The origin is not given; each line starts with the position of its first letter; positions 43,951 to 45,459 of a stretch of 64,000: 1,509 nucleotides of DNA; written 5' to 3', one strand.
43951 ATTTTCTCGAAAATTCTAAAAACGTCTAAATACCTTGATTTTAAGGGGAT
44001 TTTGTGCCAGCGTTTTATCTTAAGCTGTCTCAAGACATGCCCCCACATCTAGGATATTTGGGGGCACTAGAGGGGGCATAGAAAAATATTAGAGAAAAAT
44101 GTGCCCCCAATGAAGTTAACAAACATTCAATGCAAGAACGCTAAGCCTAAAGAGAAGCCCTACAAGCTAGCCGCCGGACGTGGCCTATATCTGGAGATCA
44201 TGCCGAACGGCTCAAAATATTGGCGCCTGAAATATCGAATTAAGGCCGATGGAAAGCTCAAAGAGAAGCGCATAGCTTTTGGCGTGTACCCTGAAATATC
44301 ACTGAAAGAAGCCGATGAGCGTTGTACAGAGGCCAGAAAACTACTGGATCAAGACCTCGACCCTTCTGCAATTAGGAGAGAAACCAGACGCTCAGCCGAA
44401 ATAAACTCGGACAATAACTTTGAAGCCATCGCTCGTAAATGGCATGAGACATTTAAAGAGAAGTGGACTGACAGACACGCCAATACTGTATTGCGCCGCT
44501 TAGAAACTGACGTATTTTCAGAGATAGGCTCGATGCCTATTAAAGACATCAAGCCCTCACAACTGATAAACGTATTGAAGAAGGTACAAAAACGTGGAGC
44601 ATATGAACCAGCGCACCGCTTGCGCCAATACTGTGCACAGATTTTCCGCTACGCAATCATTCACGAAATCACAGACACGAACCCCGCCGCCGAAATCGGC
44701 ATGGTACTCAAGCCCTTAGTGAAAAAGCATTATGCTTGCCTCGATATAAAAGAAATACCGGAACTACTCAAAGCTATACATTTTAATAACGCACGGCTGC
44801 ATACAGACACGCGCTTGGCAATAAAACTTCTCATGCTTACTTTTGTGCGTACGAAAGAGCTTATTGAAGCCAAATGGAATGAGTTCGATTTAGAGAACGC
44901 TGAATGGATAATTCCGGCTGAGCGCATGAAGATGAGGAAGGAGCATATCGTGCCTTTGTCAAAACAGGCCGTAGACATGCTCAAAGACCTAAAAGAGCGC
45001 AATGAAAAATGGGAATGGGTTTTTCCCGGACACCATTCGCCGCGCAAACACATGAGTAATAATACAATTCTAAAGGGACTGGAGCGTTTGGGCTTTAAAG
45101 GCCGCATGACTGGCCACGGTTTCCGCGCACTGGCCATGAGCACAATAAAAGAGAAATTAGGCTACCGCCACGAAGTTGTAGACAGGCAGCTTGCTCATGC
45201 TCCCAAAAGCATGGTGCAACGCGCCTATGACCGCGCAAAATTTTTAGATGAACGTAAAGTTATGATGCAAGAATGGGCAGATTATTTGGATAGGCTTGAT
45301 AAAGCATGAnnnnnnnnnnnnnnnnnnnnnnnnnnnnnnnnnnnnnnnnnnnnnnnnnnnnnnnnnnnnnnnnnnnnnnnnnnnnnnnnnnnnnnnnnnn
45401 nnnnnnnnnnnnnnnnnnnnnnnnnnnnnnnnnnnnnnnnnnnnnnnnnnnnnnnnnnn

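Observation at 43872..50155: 6.2-kb integrative island in tRNA-Gly(GCC) with intact att repeats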

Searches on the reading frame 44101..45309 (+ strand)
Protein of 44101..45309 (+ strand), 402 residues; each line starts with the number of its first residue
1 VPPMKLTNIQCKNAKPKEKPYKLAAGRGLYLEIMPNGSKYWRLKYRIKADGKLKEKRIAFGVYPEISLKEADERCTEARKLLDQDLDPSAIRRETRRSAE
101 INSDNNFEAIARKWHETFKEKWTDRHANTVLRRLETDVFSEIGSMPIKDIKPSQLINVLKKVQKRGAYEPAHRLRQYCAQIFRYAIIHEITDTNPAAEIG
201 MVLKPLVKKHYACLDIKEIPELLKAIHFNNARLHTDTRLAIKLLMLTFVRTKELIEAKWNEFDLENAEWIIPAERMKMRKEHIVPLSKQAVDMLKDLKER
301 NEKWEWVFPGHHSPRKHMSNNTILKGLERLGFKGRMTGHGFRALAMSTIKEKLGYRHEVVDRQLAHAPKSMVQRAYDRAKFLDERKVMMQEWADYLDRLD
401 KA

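Call 6: search_protein_families(library=pfam, proteins=[window:44101-45309:+], max_evalue=0.01)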
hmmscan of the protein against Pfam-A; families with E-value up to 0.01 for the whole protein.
window:44101-45309:+ (402 aa): 4 families
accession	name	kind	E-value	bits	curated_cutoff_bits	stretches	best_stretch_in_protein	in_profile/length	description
PF22022.2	Phage_int_M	-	5.8e-33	113.4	27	1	107-199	1-93/96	Phage integrase central domain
PF00589.27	Phage_integrase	-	3.1e-24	86.1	27.1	1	214-379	3-168/172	Phage integrase family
PF13356.12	Arm-DNA-bind_3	-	1.8e-23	82.9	27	1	6-94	1-82/83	Arm DNA-binding domain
PF14659.12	Phage_int_SAM_3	-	0.00062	20.4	22.6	1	107-161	2-56/58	Phage integrase, N-terminal SAM-like domain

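Call 7: search_protein_families(library=padloc, proteins=[window:44101-45309:+], max_evalue=0.01)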
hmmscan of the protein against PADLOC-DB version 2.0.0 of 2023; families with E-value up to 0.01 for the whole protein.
window:44101-45309:+ (402 aa): 0 families

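Call 8: search_protein_families(library=phrogs, proteins=[window:44101-45309:+], max_evalue=0.01)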
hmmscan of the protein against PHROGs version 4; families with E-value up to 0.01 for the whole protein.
window:44101-45309:+ (402 aa): 9 families
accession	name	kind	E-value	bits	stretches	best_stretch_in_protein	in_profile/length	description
phrog_1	-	integration and excision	3.7e-65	222.3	1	3-399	90-454/611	integrase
phrog_4710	-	unknown function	8.6e-43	147.4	1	82-280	2-198/211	-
phrog_3423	-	unknown function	8.6e-41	140.5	1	4-158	6-156/157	-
phrog_216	-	integration and excision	7.1e-32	111.7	1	172-400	16-248/301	integrase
phrog_24775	-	unknown function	3.7e-13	50.5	1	317-398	9-88/101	-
phrog_14880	-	unknown function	6.4e-11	43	1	348-397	4-53/57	-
phrog_37801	-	unknown function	1.1e-08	36.1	1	357-398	29-70/73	-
phrog_32081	-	unknown function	0.0019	19.1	1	4-30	1-27/56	-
phrog_7244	-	integration and excision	0.0037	17.5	1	139-261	107-222/263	integrase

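Call 16: find_encoding_contigs(protein=window:44110-45309:+, flank=10000, max_places=10)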
Protein window:44110-45309:+ (399 aa): 3 contigs read that carry it; 1 place shown.
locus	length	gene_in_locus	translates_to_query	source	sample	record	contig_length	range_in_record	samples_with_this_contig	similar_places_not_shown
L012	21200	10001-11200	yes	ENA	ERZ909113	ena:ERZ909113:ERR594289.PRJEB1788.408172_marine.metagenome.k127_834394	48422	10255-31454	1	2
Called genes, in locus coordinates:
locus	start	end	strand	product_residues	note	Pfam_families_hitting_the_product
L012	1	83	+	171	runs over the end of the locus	PF00300:His_Phos_1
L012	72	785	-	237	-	PF00308:Bac_DnaA (faint), PF22688:Hda_lid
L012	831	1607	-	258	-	PF00702:Hydrolase, PF13419:HAD_2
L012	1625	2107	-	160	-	-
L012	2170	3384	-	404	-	PF09839:DUF2066 (weak)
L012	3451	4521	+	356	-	PF00586:AIRS, PF02769:AIRS_C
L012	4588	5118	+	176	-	PF00551:Formyl_trans_N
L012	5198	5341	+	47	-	PF07835:COX4_pro_2 (weak)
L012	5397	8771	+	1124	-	PF07696:7TMR-DISMED2 (faint), PF00512:HisKA, PF02518:HATPase_c, PF00072:Response_reg, PF01627:Hpt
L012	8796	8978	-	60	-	PF03966:Trm112p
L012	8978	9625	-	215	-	PF02190:LON_substr_bdg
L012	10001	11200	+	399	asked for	PF13356:Arm-DNA-bind_3, PF22022:Phage_int_M, PF00589:Phage_integrase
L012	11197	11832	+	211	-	-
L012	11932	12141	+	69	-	PF05930:Phage_AlpA, PF12728:HTH_17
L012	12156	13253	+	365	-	PF13481:AAA_25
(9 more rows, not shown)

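Call 24: find_homologous_proteins(query=window:44110-45309:+, max_evalue=1e-30)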
Query window:44110-45309:+ (399 aa): 7975 proteins with E <= 1e-30 among 8000 candidates; the best 120 are listed.
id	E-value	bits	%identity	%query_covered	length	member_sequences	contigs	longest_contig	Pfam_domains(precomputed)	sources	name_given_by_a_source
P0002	3.0e-257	871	95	100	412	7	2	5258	PF22022.3,PF13356.13,PF00589.28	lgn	-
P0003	2.5e-243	825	89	99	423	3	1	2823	PF22022.3,PF13356.13,PF00589.28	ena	-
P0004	1.8e-239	812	87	100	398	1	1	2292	PF22022.3,PF13356.13,PF00589.28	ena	-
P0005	4.2e-237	805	86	99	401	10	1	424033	PF22022.3,PF13356.13,PF00589.28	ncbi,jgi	ncbi:MAG: tyrosine-type recombinase/integrase [Alphaproteobacteria bacterium]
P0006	5.2e-237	804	87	99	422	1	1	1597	PF14659.13,PF22022.3,PF13356.13,PF00589.28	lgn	-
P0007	6.0e-237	804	87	99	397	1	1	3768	PF14659.13,PF22022.3,PF13356.13,PF00589.28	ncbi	-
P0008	6.9e-237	804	88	99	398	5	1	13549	PF22022.3,PF13356.13,PF00589.28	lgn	-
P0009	8.3e-235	797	85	99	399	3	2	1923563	PF22022.3,PF13356.13,PF00589.28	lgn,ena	-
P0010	1.2e-230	783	84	99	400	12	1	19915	PF14659.13,PF22022.3,PF13356.13,PF00589.28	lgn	-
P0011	1.9e-230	783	84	99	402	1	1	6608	PF22022.3,PF13356.13,PF00589.28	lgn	-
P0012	7.1e-228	774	82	99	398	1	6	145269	PF14659.13,PF22022.3,PF13356.13,PF00589.28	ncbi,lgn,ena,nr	ncbi:MAG: tyrosine-type recombinase/integrase [Alphaproteobacteria bacterium]|nr:tyrosine-type recom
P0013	1.8e-225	766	82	99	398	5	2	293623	PF22022.3,PF13356.13,PF00589.28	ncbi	-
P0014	4.3e-224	762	82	100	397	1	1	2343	PF14659.13,PF22022.3,PF13356.13,PF00589.28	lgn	-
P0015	1.1e-220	751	80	100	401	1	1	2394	PF22022.3,PF13356.13,PF00589.28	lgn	-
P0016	1.4e-219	747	81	99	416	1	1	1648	PF14659.13,PF22022.3,PF13356.13,PF00589.28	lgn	-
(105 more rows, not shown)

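Call 25: find_encoding_contigs(protein=P0005, flank=10000, max_places=3)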
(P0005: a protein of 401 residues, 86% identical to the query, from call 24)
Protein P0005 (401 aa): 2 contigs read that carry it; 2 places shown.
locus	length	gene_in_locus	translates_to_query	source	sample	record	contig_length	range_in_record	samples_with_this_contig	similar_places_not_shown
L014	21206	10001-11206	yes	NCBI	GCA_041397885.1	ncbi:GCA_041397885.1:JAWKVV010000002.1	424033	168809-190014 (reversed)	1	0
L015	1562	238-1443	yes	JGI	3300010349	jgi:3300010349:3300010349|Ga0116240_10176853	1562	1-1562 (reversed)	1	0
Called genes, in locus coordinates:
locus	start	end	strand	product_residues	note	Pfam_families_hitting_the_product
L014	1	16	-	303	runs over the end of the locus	PF00009:GTP_EFTU, PF01926:MMR_HSR1, PF02421:FeoB_N, PF03193:RsgA_GTPase (faint), PF04548:AIG1, PF10662:PduV-EutP, PF00350:Dynamin_N (weak), PF07650:KH_2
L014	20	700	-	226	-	PF14622:Ribonucleas_3_3, PF00636:Ribonuclease_3, PF00035:dsrm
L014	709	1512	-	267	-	PF10502:Peptidase_S26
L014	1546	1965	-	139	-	PF01648:ACPS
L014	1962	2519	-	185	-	PF09835:DUF2062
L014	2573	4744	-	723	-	PF13328:HD_4, PF01966:HD, PF04607:RelA_SpoT, PF02824:TGS, PF19296:RelA_AH, PF28438:RelA_RIS, PF01842:ACT (weak), PF13291:ACT_4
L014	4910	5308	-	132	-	PF01192:RNA_pol_Rpb6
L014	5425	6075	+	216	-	PF03167:UDG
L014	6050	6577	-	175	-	-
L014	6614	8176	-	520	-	PF00682:HMGL-like, PF22617:HCS_D2, PF08502:LeuA_dimer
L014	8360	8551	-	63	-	PF03966:Trm112p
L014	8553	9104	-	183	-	PF04073:tRNA_edit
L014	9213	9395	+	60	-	-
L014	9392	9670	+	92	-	-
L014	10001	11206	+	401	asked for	PF13356:Arm-DNA-bind_3, PF22022:Phage_int_M, PF00589:Phage_integrase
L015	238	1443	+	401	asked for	PF13356:Arm-DNA-bind_3, PF22022:Phage_int_M, PF00589:Phage_integrase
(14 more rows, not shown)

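Call 26: find_encoding_contigs(protein=P0009, flank=10000, max_places=3)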
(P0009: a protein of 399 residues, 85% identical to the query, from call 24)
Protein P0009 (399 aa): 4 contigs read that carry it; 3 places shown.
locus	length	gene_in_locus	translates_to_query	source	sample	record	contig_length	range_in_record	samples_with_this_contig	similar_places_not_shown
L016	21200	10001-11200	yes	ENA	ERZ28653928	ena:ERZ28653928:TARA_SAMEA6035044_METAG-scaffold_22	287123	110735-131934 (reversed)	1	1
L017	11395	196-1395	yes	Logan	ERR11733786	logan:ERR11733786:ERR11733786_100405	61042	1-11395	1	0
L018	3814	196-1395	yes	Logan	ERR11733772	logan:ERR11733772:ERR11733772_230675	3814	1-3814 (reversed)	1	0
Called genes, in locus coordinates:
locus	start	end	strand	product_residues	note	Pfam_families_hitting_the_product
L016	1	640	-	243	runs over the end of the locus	PF01746:tRNA_m1G_MT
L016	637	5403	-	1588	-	PF21075:GDH_ACT1, PF21073:GDH_HM1, PF21076:GDH_ACT2, PF21079:GDH_HM2 (weak), PF21077:GDH_ACT3, PF21078:GDH_HM3, PF05088:Bac_GDH_CD, PF21074:GDH_C, +1 more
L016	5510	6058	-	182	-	PF00486:Trans_reg_C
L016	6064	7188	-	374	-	PF00180:Iso_dh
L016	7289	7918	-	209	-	PF00657:Lipase_GDSL, PF13472:Lipase_GDSL_2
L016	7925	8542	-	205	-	PF00694:Aconitase_C, PF27512:LeuD, PF27434:LeuD_C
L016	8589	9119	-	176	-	-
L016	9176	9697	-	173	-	PF04073:tRNA_edit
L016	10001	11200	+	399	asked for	PF13356:Arm-DNA-bind_3, PF22022:Phage_int_M, PF00589:Phage_integrase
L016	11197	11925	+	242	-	-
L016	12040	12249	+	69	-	PF05930:Phage_AlpA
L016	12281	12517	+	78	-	-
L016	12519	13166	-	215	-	-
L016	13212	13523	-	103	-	-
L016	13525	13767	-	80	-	-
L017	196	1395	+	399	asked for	PF13356:Arm-DNA-bind_3, PF22022:Phage_int_M, PF00589:Phage_integrase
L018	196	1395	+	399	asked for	PF13356:Arm-DNA-bind_3, PF22022:Phage_int_M, PF00589:Phage_integrase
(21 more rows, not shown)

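Call 27: find_encoding_contigs(protein=P0008, flank=10000, max_places=3)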
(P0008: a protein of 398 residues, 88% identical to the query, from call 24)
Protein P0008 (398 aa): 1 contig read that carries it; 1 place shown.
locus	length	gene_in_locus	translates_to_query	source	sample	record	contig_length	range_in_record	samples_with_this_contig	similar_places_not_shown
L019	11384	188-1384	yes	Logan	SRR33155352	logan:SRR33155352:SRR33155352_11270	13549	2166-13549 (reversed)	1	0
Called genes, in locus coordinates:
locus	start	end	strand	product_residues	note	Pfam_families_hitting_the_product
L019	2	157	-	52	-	?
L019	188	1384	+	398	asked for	PF13356:Arm-DNA-bind_3, PF22022:Phage_int_M, PF00589:Phage_integrase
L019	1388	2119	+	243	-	-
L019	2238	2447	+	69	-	PF05930:Phage_AlpA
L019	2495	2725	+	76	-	-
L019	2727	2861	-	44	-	-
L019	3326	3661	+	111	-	-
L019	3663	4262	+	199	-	-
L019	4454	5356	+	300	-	PF05239:PRC (weak)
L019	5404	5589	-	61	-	-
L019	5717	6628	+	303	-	PF01297:ZnuA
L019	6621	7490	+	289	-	PF00005:ABC_tran, PF13304:AAA_21 (weak)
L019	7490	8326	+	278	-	PF00950:ABC-3, PF01032:FecCD (weak)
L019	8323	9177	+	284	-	PF00950:ABC-3, PF01032:FecCD (weak)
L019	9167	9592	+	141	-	PF01325:Fe_dep_repress, PF25213:HVO_A0261_N (weak), PF00392:GntR, PF01978:TrmB (weak), PF01047:MarR (weak), PF09339:HTH_IclR (weak), PF12802:MarR_2, PF02742:Fe_dep_repr_C, +2 more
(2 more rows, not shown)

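Call 32: find_related_loci(query=A2, collection=genome_contigs, flank=10000)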
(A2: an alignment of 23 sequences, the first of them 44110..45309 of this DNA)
Query A2 (399 aa) in genome_contigs; peptide patterns used: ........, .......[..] (x = any residue, [..] = any of these).
74 stretches matched a pattern; 58 encode a relative of the query (tblastn E <= 1e-3); 58 distinct loci.
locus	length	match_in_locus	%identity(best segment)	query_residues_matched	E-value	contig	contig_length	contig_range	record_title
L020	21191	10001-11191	86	1-397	0e+0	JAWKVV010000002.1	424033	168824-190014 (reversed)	MAG: Alphaproteobacteria bacterium isolate ABC1.142 ABC1.142.fa-2, whole genome shotgun sequence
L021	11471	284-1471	86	1-396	0e+0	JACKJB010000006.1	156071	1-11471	MAG: Rhodospirillales bacterium isolate HK-STAS-PROT-28 HK-STAS-PROT-28_6, whole genome shotgun sequence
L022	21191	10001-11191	82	1-397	0e+0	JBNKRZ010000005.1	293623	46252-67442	MAG: Alphaproteobacteria bacterium isolate B1B2.bin.17.orig k141_1451220, whole genome shotgun sequence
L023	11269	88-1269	80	1-394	0e+0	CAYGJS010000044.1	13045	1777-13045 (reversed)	MAG TPA_asm: uncultured Micavibrio sp. isolate ERP117304_co1_100 genome assembly, contig: NODE_4591_length_13045_cov_21.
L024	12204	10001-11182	78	1-398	0e+0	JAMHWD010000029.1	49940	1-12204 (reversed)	MAG: Alphaproteobacteria bacterium isolate UR_AS_maxbin.025 k201_515887, whole genome shotgun sequence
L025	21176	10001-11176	77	1-396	0e+0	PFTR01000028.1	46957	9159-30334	MAG: Alphaproteobacteria bacterium CG_4_9_14_3_um_filter_47_13 CG_4_9_14_3_um_filter_150_scaffold_376_c, whole genome sh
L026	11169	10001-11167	77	1-391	0e+0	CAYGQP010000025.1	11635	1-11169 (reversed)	MAG TPA_asm: uncultured Micavibrio sp. isolate ERP117304_co2_57 genome assembly, contig: NODE_4450_length_11635_cov_5.65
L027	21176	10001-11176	76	1-396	0e+0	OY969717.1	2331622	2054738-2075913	MAG: uncultured Alphaproteobacteria bacterium isolate MFD03250.bin.1.16 genome assembly, chromosome: 1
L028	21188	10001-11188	76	1-396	0e+0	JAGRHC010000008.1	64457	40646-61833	MAG: Alphaproteobacteria bacterium isolate HKST-UBA19 2011-04-20_1_(paired)_contig_22681, whole genome shotgun sequence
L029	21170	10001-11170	76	1-394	0e+0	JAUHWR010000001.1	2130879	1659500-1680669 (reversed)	MAG: Alphaproteobacteria bacterium isolate 2_bin.29 NODE_1_length_2130879_cov_5.234665, whole genome shotgun sequence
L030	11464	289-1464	75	1-396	0e+0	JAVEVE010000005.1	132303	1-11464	MAG: Pseudobdellovibrionaceae bacterium isolate BF4_112 NODE_308_length_132303_cov_41.463662_Biofilm4, whole genome shot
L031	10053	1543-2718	76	1-396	0e+0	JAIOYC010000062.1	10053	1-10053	MAG: Alphaproteobacteria bacterium isolate Tobar12.5m-G16 Tobar12-5m-C4260, whole genome shotgun sequence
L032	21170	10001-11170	76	1-394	0e+0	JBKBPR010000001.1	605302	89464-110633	MAG: Alphaproteobacteria bacterium isolate 21H_022.bin.7 NODE_1_length_605302_cov_7.161082, whole genome shotgun sequenc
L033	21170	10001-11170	75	1-394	0e+0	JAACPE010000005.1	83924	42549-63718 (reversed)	MAG: Alphaproteobacteria bacterium isolate CG_2015-02_44_15 CG_2015-02_curated_scaffold_119, whole genome shotgun sequen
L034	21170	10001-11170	74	1-394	0e+0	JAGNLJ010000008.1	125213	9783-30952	MAG: Alphaproteobacteria bacterium isolate Go_SlAct_bin_278 Go_SlAct_314_length_125213_cov_7.688151, whole genome shotgu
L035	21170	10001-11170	73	1-394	0e+0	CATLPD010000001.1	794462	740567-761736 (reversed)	MAG: uncultured Alphaproteobacteria bacterium isolate SRR3960575_bin.5_MetaWRAP_v1.3_MAG genome assembly, contig: ERZ505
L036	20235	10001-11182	72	1-398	0e+0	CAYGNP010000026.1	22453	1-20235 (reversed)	MAG TPA_asm: uncultured Micavibrio sp. isolate ERP117304_co1_101 genome assembly, contig: NODE_2404_length_22453_cov_24.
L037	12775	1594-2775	62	1-398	2e-168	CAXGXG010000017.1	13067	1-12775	MAG TPA_asm: uncultured Alphaproteobacteria bacterium isolate ERR594337_concoct_183 genome assembly, contig: ERZ11848502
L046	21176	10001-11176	54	1-396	2e-143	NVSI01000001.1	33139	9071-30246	MAG: Alphaproteobacteria bacterium isolate NORP145 Contig_source1382A_3200, whole genome shotgun sequence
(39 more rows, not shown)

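Call 41: search_protein_families(library=pfam, proteins=[L025:11234-12193:+, L025:12490-13005:+, L025:13005-14021:+, L035:12023-12487:+, L035:12503-13540:+, L037:4537-5679:+, L036:12166-13011:+, L036:13013-14581:+, L029:11222-12067:+, L046:12873-13964:+], max_evalue=0.001)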
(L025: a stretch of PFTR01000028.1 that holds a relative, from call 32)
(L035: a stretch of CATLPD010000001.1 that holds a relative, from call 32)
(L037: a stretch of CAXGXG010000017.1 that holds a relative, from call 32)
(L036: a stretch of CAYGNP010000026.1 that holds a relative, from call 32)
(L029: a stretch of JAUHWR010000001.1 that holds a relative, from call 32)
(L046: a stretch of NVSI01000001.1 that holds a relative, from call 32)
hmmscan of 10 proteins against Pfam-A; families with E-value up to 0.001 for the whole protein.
L025:11234-12193:+ (319 aa): 0 families

L025:12490-13005:+ (171 aa): 0 families

L025:13005-14021:+ (338 aa): 1 family
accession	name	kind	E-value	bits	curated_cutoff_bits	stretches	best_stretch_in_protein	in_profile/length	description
PF00589.27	Phage_integrase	-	7e-16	58.9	27.1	1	133-323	8-168/172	Phage integrase family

L035:12023-12487:+ (154 aa): 0 families

L035:12503-13540:+ (345 aa): 1 family
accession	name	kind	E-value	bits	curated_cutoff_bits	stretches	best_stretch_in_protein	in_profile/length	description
PF13481.12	AAA_25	-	2.1e-41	142.2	27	1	9-177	16-194/195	AAA domain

L037:4537-5679:+ (380 aa): 0 families

L036:12166-13011:+ (281 aa): 2 families
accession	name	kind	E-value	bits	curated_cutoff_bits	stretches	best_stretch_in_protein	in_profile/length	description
PF13362.12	Toprim_3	-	1.1e-09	39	27.2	1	189-277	3-90/95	Toprim domain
PF13662.12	Toprim_4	-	7.2e-05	23.4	25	1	188-258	3-73/85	Toprim domain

L036:13013-14581:+ (522 aa): 0 families

L029:11222-12067:+ (281 aa): 0 families

L046:12873-13964:+ (363 aa): 4 families
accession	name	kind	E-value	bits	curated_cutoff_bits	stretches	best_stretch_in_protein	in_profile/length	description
PF00589.27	Phage_integrase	-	9.6e-11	42.2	27.1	1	147-328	18-170/172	Phage integrase family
PF02899.23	Phage_int_SAM_1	-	2.2e-06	28.3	22.3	1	13-94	2-79/83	Phage integrase, N-terminal SAM-like domain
PF13102.12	Phage_int_SAM_5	-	1.3e-05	25.9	22.3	1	22-101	17-88/98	Phage integrase SAM-like domain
PF13495.12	Phage_int_SAM_4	-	0.0001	23.1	27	1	18-95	8-79/85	Phage integrase, N-terminal SAM-like domain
